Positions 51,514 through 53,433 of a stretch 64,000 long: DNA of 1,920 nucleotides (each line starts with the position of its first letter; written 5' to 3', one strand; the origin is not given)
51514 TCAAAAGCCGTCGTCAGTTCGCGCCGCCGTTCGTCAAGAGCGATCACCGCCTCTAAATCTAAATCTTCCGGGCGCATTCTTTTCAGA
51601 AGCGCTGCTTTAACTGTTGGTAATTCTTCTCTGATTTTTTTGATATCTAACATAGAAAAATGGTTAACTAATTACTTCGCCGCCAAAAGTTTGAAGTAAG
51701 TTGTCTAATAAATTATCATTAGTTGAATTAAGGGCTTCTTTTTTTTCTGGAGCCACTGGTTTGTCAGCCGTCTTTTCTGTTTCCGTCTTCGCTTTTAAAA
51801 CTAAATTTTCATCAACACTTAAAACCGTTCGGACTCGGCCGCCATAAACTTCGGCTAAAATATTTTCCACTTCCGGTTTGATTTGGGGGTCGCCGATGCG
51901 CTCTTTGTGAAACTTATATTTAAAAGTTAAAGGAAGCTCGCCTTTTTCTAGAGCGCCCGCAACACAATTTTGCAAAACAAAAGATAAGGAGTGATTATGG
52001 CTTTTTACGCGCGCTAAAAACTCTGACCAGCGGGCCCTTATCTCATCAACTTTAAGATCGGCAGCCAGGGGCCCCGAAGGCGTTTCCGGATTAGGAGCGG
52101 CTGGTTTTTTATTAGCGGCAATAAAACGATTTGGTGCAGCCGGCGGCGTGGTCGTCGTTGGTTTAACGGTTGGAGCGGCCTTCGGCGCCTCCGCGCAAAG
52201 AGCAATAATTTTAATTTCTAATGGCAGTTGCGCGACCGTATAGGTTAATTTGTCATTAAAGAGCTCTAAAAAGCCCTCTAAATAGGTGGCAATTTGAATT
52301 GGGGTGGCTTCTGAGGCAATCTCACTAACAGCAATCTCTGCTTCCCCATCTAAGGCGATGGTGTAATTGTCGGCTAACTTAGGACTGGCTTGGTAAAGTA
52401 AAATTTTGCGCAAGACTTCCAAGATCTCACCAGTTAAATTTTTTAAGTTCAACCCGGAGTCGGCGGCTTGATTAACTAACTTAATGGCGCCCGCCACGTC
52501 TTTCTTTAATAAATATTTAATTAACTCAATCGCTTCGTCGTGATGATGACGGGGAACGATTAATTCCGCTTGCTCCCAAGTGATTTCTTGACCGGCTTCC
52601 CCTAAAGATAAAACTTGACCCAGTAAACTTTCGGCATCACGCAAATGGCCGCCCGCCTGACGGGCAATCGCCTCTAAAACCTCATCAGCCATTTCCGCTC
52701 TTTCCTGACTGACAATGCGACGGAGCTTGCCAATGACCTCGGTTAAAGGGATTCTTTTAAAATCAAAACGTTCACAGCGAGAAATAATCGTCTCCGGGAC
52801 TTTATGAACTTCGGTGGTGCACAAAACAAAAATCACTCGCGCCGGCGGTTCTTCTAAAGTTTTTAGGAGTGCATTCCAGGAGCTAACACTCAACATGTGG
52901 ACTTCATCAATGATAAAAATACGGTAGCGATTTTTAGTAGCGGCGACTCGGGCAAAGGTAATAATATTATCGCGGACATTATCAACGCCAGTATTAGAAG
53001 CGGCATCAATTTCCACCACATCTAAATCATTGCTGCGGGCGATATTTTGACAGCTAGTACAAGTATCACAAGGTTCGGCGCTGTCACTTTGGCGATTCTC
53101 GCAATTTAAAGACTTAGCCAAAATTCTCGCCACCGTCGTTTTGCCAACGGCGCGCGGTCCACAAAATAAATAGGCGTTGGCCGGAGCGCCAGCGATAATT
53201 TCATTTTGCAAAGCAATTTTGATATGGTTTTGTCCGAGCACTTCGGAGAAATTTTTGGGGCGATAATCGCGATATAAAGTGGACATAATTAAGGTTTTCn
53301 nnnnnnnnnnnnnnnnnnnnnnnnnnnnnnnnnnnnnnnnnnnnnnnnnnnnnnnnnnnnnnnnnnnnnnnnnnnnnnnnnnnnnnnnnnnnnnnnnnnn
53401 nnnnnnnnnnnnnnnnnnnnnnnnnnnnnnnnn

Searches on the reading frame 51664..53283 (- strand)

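Call 20: search_protein_families(library=pfam, proteins=[window:51664-53283:-])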
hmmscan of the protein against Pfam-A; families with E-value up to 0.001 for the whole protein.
window:51664-53283:- (539 aa): 12 families
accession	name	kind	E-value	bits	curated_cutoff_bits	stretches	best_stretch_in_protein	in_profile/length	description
PF13177.12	DNA_pol3_delta2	-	5.4e-40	137.4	27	1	18-178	2-160/161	DNA polymerase III, delta subunit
PF00004.35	AAA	-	6.7e-13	49.7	21.2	1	39-173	2-126/131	ATPase family associated with various cellular activities (AAA)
PF22608.2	DNAX_ATPase_lid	-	3.6e-07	30.3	27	1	185-229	4-48/49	DNA polymerase III clamp loader subunit, ATPase lid domain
PF13191.12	AAA_16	-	7.3e-07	30.3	32.6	1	28-151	18-165/167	AAA ATPase domain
PF05496.18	RuvB_N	-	8.7e-07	29.3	27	1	8-66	2-64/159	Holliday junction DNA helicase RuvB P-loop domain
PF13401.12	AAA_22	-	9.1e-07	29.7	27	1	36-158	6-125/130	AAA domain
PF12169.13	DNA_pol3_gamma3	-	1.5e-06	28.5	24.4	1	250-364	17-129/143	DNA polymerase III subunits gamma and tau domain III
PF13245.12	AAA_19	-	1.7e-05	25.4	25.1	1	26-153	1-123/134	AAA domain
PF13173.12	AAA_14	-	0.00017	22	27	1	37-145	4-86/129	AAA domain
PF13604.12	AAA_30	-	0.00026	21.2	27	1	37-153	20-122/191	AAA domain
PF13238.12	AAA_18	-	0.0006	20.7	29.4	0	40-88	3-52/128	AAA domain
PF16193.11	AAA_assoc_2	-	0.00061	20.4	34.3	0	194-247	3-59/81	AAA C-terminal domain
